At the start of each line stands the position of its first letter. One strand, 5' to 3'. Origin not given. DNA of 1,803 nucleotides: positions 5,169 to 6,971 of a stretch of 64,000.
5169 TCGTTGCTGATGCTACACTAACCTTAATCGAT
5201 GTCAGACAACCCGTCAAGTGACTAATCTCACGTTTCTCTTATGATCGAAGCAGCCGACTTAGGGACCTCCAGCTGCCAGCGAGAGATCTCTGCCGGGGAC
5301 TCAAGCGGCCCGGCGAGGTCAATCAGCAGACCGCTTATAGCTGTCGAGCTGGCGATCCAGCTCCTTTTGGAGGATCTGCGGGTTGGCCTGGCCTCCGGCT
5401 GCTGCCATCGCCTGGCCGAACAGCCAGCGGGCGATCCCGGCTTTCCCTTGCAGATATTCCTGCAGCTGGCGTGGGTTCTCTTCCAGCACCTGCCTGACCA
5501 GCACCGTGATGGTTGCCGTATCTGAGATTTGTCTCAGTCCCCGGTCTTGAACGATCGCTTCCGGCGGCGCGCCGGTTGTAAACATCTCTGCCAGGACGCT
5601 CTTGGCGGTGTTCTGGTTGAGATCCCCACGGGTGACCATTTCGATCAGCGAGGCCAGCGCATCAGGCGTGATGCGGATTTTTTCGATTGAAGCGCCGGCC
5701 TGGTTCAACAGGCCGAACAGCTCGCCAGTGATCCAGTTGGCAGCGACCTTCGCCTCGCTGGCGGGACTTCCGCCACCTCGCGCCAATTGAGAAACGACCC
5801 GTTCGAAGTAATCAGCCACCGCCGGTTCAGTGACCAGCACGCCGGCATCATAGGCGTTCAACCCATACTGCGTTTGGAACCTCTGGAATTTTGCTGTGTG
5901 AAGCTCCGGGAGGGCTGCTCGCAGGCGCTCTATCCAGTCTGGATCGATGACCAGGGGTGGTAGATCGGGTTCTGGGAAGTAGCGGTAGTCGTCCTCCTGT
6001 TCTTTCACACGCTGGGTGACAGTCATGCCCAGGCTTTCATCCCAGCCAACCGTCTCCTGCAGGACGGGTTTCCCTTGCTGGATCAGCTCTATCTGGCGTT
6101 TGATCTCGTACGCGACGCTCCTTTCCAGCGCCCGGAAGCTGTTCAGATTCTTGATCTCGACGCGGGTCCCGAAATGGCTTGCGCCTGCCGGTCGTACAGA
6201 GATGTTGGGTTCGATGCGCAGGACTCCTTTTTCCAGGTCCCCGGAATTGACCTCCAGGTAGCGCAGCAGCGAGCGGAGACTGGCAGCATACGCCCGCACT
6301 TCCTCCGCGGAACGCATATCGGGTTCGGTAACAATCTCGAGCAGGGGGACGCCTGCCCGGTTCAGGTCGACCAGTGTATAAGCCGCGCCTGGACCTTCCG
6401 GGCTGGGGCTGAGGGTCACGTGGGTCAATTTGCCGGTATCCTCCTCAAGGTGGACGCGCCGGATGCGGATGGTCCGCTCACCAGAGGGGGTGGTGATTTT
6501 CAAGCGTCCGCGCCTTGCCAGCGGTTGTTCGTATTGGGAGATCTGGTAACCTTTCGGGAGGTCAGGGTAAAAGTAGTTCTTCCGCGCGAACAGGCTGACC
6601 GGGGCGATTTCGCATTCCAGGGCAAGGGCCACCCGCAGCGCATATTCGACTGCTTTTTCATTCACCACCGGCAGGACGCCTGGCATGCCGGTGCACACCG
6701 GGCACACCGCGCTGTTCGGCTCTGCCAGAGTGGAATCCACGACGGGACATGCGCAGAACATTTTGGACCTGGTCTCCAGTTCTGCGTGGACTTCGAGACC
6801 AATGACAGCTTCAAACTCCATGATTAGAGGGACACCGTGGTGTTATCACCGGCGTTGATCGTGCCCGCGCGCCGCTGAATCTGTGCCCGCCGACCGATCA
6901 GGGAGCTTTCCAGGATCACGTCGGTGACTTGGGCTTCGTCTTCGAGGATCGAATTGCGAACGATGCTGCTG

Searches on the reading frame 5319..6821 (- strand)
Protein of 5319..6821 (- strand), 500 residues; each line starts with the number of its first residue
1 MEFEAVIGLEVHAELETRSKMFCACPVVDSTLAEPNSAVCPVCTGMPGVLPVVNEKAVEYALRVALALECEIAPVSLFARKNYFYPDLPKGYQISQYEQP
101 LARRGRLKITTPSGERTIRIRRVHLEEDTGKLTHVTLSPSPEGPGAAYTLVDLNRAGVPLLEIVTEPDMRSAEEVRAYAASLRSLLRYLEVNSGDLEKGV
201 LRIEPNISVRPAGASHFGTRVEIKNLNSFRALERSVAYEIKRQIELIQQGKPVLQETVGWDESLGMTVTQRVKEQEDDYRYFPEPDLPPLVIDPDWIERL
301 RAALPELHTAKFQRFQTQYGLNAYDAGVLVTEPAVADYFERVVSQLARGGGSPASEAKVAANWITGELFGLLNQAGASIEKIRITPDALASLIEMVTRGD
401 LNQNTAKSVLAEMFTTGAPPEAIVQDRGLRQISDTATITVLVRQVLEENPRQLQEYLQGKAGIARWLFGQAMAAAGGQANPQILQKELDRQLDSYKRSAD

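Call 23: search_protein_families(library=pfam, proteins=[window:5319-6821:-], max_evalue=0.00001)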
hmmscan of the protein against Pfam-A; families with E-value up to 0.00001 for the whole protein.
window:5319-6821:- (500 aa): 2 families
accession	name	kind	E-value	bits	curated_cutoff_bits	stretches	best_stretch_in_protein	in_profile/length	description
PF02934.20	GatB_N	-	7.3e-116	386.6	23.4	1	6-298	2-277/277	GatB/GatE catalytic domain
PF02637.23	GatB_Yqey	-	3.7e-40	137.6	27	1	355-492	11-148/148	GatB domain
